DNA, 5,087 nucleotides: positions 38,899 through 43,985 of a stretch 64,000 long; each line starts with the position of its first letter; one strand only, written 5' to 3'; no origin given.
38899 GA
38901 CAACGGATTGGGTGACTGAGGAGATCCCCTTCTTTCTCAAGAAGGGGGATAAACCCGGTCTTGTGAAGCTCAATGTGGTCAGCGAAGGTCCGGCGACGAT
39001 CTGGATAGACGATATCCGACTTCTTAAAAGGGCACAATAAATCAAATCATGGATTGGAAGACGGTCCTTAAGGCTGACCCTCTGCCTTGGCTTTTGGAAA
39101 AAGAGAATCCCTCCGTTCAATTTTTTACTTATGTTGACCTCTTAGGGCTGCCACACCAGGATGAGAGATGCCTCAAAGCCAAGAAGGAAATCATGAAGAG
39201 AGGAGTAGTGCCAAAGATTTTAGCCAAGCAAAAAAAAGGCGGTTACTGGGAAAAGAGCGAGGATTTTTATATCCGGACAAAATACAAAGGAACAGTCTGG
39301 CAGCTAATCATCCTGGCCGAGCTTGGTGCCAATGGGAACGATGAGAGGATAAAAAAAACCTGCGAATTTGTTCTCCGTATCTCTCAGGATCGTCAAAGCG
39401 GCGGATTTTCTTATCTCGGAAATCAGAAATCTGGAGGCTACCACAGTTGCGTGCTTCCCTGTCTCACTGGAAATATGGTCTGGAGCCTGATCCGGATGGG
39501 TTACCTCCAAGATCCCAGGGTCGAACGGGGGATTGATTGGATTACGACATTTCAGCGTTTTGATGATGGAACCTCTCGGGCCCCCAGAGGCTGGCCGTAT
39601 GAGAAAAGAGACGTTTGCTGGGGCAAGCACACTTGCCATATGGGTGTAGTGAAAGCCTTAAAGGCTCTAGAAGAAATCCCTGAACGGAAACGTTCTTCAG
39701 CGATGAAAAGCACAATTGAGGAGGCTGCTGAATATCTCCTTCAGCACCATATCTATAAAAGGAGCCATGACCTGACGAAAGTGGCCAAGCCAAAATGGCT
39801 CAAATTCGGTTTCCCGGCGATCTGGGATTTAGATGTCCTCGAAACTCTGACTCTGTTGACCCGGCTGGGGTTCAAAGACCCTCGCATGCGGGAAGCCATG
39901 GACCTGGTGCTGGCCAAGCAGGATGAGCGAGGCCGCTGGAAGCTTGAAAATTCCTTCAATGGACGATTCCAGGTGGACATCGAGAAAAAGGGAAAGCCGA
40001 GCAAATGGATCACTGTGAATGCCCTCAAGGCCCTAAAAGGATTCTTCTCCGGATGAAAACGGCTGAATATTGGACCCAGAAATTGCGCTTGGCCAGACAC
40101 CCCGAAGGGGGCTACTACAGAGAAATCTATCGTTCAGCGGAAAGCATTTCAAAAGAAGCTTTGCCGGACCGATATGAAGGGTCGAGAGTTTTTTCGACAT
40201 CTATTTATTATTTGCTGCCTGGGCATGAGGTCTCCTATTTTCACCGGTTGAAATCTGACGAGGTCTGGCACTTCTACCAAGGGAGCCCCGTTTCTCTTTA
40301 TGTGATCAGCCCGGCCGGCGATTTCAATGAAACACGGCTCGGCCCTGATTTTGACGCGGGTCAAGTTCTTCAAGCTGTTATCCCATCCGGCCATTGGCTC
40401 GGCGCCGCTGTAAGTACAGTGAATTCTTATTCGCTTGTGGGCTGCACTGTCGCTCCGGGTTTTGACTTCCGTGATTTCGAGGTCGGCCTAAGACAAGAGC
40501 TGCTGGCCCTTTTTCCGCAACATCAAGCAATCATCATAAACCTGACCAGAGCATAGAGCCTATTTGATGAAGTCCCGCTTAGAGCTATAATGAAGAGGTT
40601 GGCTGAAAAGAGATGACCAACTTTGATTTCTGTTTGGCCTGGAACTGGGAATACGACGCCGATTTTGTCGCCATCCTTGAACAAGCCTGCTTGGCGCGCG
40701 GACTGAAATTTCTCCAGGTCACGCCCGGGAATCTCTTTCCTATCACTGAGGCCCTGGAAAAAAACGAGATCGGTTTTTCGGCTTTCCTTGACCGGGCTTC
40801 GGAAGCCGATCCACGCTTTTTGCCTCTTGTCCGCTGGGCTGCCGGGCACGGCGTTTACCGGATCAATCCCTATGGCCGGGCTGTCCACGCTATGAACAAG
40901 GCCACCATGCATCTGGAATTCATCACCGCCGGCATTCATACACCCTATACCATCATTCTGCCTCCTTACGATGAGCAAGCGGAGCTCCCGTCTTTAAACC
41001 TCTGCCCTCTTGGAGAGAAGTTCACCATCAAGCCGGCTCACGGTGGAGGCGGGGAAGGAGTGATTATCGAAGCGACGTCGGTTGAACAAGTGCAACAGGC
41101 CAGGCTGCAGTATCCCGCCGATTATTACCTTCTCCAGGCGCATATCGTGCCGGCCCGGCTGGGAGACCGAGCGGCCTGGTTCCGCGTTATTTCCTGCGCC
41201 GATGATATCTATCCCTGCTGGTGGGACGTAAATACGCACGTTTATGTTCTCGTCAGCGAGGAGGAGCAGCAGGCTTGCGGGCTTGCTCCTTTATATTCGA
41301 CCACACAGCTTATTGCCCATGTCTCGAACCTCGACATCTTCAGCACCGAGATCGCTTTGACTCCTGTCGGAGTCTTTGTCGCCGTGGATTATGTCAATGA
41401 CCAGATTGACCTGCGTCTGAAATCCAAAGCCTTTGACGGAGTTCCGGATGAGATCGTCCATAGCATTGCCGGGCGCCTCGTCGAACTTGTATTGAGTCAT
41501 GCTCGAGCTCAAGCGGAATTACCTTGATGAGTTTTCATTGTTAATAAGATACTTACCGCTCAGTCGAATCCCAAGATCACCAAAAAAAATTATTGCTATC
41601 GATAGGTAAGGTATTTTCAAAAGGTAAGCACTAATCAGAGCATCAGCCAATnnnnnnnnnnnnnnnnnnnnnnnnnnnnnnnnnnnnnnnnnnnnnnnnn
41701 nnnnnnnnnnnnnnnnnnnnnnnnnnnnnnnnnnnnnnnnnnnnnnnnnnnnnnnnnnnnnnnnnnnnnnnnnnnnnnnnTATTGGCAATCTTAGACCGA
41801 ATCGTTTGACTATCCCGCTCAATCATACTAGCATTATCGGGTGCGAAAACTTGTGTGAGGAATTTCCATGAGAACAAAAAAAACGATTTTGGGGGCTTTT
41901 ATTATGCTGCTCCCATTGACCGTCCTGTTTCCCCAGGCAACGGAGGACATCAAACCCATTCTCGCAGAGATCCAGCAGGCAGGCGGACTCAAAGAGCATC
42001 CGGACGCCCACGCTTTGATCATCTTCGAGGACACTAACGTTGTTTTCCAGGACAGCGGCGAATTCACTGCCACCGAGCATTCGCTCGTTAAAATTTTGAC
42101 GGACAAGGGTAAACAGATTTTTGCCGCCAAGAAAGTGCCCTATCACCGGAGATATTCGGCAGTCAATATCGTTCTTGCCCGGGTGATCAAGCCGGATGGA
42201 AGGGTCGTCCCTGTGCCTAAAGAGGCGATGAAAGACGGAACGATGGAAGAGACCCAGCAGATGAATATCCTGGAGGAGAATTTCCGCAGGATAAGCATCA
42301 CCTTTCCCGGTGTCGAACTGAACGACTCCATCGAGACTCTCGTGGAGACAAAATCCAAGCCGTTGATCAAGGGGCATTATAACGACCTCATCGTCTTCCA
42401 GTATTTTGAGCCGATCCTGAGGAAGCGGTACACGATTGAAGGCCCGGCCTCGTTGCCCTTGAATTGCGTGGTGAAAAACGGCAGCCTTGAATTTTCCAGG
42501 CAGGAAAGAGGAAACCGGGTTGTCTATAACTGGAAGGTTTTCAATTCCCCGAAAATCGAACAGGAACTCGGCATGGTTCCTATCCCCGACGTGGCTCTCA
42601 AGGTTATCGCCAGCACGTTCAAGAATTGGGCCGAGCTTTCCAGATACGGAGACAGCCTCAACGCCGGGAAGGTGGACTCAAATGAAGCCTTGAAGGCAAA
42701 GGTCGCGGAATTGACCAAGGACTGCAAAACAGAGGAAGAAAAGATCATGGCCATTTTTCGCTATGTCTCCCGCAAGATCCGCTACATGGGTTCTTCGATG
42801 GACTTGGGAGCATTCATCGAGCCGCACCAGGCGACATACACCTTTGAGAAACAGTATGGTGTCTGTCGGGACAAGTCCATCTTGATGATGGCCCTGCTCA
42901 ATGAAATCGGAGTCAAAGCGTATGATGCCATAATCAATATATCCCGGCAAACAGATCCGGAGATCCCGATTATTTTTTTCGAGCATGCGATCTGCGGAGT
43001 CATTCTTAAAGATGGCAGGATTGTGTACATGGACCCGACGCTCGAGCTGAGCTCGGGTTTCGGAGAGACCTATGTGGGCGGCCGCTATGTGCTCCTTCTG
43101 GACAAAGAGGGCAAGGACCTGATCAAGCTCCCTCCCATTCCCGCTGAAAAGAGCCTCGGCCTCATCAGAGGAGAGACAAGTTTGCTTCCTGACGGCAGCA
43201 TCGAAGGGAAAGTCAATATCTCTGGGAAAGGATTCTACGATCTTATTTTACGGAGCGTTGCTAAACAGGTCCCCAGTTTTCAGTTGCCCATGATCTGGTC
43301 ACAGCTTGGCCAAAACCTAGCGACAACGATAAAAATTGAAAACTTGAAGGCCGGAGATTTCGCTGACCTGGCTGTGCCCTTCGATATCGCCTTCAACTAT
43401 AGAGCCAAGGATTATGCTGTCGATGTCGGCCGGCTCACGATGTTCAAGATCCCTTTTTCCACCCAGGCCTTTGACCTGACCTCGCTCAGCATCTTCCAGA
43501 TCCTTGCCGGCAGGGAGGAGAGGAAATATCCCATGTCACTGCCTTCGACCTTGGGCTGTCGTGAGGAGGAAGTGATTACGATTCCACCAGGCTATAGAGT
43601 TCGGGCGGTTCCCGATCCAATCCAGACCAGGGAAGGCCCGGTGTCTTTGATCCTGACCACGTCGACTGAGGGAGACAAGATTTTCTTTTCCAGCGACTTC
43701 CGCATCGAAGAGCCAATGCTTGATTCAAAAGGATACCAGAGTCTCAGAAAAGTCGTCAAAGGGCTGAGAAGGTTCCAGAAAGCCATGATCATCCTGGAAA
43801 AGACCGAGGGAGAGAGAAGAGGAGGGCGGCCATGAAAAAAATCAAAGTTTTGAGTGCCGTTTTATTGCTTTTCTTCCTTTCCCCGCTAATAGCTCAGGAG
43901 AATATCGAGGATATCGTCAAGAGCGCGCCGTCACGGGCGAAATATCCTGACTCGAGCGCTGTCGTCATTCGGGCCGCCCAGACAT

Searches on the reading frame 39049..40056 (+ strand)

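Call 35: search_protein_families(library=pfam, proteins=[window:39049-40056:+], max_evalue=0.00001)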
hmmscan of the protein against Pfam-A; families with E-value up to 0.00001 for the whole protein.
window:39049-40056:+ (335 aa): 0 families

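Call 69: search_protein_families(library=pfam, proteins=[window:39049-40056:+], max_evalue=0.001)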
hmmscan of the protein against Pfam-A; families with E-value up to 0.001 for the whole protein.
window:39049-40056:+ (335 aa): 2 families
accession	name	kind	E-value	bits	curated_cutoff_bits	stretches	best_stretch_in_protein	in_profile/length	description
PF13243.12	SQHop_cyclase_C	-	8.7e-05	22.1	26.1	0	46-172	158-281/319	Squalene-hopene cyclase C-terminal domain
PF00432.27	Prenyltrans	-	0.00083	19.3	26.5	1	44-180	46-172/304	Prenyltransferase alpha-alpha toroid domain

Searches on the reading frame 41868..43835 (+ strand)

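Call 36: search_protein_families(library=pfam, proteins=[window:41868-43835:+], max_evalue=0.00001)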
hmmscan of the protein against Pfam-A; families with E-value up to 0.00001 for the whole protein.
window:41868-43835:+ (655 aa): 2 families
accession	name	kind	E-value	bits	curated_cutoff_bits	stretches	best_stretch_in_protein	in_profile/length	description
PF12969.12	DUF3857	-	4.5e-26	92.3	24.6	1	63-230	2-169/170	Domain of Unknown Function with PDB structure (DUF3857)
PF01841.26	Transglut_core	-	4.7e-08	33.7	23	1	278-361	3-82/108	Transglutaminase-like superfamily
